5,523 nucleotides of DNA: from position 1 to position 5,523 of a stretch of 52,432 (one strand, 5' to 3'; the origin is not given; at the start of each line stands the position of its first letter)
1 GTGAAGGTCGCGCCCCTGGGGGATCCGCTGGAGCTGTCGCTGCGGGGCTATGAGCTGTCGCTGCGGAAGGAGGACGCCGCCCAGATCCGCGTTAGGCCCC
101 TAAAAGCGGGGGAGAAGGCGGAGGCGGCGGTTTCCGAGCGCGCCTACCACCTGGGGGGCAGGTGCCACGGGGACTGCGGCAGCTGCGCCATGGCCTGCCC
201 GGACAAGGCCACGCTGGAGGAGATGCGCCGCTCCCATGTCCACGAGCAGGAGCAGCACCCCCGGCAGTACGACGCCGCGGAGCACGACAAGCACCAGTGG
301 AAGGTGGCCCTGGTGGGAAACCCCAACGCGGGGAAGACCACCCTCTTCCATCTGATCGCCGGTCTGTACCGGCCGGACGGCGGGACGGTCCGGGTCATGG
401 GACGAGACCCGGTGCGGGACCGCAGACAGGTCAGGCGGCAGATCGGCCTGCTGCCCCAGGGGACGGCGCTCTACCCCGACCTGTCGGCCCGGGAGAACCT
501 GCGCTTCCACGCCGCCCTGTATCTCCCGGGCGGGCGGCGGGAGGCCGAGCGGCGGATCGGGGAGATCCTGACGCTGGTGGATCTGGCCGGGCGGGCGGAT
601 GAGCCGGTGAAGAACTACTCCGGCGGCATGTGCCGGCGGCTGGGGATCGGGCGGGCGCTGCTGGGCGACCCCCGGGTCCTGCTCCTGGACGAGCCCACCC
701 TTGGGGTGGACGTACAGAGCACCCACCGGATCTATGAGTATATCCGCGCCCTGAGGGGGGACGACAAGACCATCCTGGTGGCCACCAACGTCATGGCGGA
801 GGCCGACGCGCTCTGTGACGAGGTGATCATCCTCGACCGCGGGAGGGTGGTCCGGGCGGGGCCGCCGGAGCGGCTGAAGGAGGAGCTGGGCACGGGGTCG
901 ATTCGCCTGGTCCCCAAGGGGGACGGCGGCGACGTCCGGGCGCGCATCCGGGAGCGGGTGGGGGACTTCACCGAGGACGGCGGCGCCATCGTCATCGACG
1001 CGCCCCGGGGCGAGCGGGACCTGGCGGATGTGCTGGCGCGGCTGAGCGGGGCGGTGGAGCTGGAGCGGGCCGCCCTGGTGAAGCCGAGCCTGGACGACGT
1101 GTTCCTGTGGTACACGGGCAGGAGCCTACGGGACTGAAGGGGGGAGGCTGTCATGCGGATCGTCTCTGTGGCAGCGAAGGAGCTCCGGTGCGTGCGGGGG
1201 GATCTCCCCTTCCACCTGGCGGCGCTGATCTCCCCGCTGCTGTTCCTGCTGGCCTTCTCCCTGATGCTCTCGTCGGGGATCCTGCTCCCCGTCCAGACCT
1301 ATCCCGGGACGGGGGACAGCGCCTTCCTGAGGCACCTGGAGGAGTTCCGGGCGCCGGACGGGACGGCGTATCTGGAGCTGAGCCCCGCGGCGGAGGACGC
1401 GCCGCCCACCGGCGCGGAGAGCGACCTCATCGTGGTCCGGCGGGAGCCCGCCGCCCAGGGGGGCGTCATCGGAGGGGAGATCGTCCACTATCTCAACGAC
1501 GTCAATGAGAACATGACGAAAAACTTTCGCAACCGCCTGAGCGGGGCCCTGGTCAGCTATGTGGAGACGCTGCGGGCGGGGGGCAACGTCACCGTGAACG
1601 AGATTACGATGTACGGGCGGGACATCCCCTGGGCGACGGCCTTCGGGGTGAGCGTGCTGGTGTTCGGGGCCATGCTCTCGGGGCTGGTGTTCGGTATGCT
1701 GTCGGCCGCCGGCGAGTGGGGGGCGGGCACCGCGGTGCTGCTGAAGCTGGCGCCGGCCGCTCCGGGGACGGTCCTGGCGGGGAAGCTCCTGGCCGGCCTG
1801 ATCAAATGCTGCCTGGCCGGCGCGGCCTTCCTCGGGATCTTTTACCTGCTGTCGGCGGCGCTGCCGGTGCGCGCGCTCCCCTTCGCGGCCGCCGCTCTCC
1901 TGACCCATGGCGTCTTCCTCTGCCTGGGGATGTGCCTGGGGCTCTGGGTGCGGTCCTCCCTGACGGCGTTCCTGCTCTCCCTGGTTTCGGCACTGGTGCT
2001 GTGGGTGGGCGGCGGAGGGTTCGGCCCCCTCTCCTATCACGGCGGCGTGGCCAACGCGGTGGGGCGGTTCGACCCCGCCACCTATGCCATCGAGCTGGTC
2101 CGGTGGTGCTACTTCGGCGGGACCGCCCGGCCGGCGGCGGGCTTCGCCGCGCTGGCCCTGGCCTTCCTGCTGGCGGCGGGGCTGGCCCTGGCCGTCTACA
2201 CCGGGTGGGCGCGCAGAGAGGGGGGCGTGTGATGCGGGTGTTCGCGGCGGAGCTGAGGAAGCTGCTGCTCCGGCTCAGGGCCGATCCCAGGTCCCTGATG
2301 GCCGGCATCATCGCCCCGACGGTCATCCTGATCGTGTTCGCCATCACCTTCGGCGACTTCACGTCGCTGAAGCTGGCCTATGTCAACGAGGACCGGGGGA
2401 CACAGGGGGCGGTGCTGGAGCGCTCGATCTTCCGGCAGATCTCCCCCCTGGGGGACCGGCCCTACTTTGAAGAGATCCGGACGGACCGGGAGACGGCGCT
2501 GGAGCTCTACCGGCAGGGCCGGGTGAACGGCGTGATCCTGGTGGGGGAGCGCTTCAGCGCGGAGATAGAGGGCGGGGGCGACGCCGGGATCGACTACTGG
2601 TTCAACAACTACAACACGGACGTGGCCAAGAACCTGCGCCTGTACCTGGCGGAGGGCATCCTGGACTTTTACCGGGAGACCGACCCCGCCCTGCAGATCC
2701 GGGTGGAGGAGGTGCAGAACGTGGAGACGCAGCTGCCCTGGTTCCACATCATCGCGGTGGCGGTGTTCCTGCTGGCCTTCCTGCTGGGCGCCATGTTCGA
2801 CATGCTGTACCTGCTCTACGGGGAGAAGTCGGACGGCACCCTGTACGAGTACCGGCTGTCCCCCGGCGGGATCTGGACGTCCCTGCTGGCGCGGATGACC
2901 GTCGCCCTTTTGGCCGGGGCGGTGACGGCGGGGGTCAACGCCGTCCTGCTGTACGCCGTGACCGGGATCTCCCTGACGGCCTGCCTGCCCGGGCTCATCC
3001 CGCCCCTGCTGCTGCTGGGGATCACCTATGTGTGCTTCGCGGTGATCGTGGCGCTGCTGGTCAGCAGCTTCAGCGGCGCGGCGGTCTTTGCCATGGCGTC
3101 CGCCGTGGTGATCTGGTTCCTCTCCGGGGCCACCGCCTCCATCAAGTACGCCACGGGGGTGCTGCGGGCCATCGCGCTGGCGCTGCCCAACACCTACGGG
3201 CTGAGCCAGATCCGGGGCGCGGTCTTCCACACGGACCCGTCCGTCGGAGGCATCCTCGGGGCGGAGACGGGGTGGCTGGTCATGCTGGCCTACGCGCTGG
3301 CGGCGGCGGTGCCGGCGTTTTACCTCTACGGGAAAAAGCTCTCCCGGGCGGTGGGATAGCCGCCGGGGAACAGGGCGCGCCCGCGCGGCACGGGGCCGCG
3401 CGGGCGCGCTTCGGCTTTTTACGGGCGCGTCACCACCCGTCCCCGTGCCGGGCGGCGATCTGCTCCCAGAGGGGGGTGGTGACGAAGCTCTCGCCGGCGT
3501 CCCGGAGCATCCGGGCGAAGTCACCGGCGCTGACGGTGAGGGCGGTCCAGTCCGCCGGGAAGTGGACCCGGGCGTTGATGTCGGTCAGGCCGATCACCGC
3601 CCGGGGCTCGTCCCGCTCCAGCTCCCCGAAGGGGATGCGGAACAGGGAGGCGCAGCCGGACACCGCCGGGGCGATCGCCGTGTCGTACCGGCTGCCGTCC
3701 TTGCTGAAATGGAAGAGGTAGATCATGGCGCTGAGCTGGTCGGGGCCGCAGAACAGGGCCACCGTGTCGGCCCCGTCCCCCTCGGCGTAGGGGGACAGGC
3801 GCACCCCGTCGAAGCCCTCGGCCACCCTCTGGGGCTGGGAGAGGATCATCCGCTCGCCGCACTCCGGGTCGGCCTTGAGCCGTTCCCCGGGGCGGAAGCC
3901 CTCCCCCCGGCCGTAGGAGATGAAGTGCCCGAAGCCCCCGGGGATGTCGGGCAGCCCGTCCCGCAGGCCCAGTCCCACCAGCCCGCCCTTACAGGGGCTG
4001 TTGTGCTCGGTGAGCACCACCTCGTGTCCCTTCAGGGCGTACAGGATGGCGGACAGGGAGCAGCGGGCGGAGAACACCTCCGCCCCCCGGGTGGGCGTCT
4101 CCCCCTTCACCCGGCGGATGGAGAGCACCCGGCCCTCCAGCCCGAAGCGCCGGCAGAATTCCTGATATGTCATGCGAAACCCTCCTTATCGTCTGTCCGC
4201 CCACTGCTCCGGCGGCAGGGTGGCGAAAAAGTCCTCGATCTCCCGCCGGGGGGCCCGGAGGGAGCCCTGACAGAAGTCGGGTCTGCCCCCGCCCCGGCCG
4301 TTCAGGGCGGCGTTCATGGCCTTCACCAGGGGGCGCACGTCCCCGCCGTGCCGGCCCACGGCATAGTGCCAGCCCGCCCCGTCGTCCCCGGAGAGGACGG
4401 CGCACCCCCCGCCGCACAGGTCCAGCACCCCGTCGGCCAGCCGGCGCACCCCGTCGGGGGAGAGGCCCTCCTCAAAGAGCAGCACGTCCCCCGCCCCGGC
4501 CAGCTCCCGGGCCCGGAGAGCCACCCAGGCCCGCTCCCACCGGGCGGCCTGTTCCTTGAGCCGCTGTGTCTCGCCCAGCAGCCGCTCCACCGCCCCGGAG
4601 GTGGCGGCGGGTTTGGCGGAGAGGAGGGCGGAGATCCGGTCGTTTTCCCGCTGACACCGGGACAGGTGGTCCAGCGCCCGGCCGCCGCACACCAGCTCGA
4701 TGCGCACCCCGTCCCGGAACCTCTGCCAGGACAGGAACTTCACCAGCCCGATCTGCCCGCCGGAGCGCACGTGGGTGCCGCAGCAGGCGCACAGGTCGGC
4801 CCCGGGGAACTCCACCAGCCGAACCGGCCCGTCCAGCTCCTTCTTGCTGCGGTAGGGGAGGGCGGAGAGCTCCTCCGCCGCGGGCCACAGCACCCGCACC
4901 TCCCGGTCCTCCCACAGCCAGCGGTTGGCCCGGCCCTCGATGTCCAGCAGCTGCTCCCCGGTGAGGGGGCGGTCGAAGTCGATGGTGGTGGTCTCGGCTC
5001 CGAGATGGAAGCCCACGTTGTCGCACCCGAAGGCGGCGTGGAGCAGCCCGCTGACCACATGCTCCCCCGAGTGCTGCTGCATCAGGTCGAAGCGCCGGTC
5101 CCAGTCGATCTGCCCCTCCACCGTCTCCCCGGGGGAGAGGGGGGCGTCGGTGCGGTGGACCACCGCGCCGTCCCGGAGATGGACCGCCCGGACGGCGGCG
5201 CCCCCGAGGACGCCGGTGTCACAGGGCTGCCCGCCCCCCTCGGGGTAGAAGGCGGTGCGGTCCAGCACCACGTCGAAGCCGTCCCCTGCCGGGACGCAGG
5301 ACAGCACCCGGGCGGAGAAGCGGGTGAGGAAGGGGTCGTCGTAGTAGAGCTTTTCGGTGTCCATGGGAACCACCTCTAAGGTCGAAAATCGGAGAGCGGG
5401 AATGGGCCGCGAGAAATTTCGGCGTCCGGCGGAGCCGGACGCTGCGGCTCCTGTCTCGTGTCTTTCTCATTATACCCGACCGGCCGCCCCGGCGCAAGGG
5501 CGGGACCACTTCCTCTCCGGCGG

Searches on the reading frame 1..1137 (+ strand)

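Call 36: search_protein_families(library=pfam, proteins=[window:1-1137:+], max_evalue=0.0001)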
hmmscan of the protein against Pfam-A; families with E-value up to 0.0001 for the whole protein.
window:1-1137:+ (378 aa): 4 families
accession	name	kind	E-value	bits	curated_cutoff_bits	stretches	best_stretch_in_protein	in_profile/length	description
PF00005.33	ABC_tran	-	9.3e-29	101.2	25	1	99-233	11-136/137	ABC transporter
PF13732.12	DrrA1-3_C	-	4.1e-08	34.2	27.4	1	287-371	1-80/81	ATP-binding protein DrrA1-3-like, C-terminal domain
PF13304.12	AAA_21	-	3.9e-06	27.6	27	0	184-262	215-297/304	AAA domain, putative AbiEii toxin, Type IV TA system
PF04023.20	FeoA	-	1.1e-05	25.8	23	1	2-33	43-74/74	FeoA domain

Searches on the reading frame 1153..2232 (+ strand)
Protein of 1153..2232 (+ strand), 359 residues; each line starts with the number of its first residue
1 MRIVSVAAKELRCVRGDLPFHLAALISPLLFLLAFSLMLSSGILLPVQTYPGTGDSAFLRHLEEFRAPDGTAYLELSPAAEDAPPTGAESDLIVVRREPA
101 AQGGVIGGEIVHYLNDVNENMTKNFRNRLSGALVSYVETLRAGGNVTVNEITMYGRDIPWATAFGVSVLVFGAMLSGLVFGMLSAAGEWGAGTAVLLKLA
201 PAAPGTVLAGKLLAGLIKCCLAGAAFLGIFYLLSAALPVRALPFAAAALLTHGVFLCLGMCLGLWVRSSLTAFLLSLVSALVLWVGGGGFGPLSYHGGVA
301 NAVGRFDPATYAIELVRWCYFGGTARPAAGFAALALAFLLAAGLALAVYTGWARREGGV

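Call 36: search_protein_families(library=pfam, proteins=[window:1153-2232:+], max_evalue=0.0001)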
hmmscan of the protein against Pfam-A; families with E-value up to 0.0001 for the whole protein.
window:1153-2232:+ (359 aa): 3 families
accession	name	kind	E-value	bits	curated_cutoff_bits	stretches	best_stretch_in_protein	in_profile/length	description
PF12698.13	ABC2_membrane_3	-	9.9e-10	38.5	31.6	1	26-346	9-346/347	ABC-2 family transporter protein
PF12679.13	ABC2_membrane_2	-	9.2e-07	28.8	27.2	1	86-289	72-201/283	ABC-2 family transporter protein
PF01061.29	ABC2_membrane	-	3.5e-06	27.1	26.9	1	167-321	52-211/211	ABC-2 type transporter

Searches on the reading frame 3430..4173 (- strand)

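Call 36: search_protein_families(library=pfam, proteins=[window:3430-4173:-], max_evalue=0.0001)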
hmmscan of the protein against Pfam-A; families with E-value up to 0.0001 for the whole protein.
window:3430-4173:- (247 aa): 1 family
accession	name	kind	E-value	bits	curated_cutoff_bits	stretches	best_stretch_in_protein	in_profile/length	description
PF02596.20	DUF169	-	1.2e-18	68.2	27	1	33-223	35-207/209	Uncharacterised ArCR, COG2043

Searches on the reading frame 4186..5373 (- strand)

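Call 36: search_protein_families(library=pfam, proteins=[window:4186-5373:-], max_evalue=0.0001)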
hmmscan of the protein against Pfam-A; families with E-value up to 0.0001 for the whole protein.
window:4186-5373:- (395 aa): 3 families
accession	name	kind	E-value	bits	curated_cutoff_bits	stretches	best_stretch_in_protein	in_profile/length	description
PF01411.24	tRNA-synt_2c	-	4.4e-10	39.2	30.3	1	28-93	480-552/552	tRNA synthetases class II (A)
PF07973.19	tRNA_SAD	-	2.2e-08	34.4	24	1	184-224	1-41/44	Threonyl and Alanyl tRNA synthetase second additional domain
PF02272.25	DHHA1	-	4.6e-07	30.7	25.9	1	301-383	10-93/102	DHHA1 domain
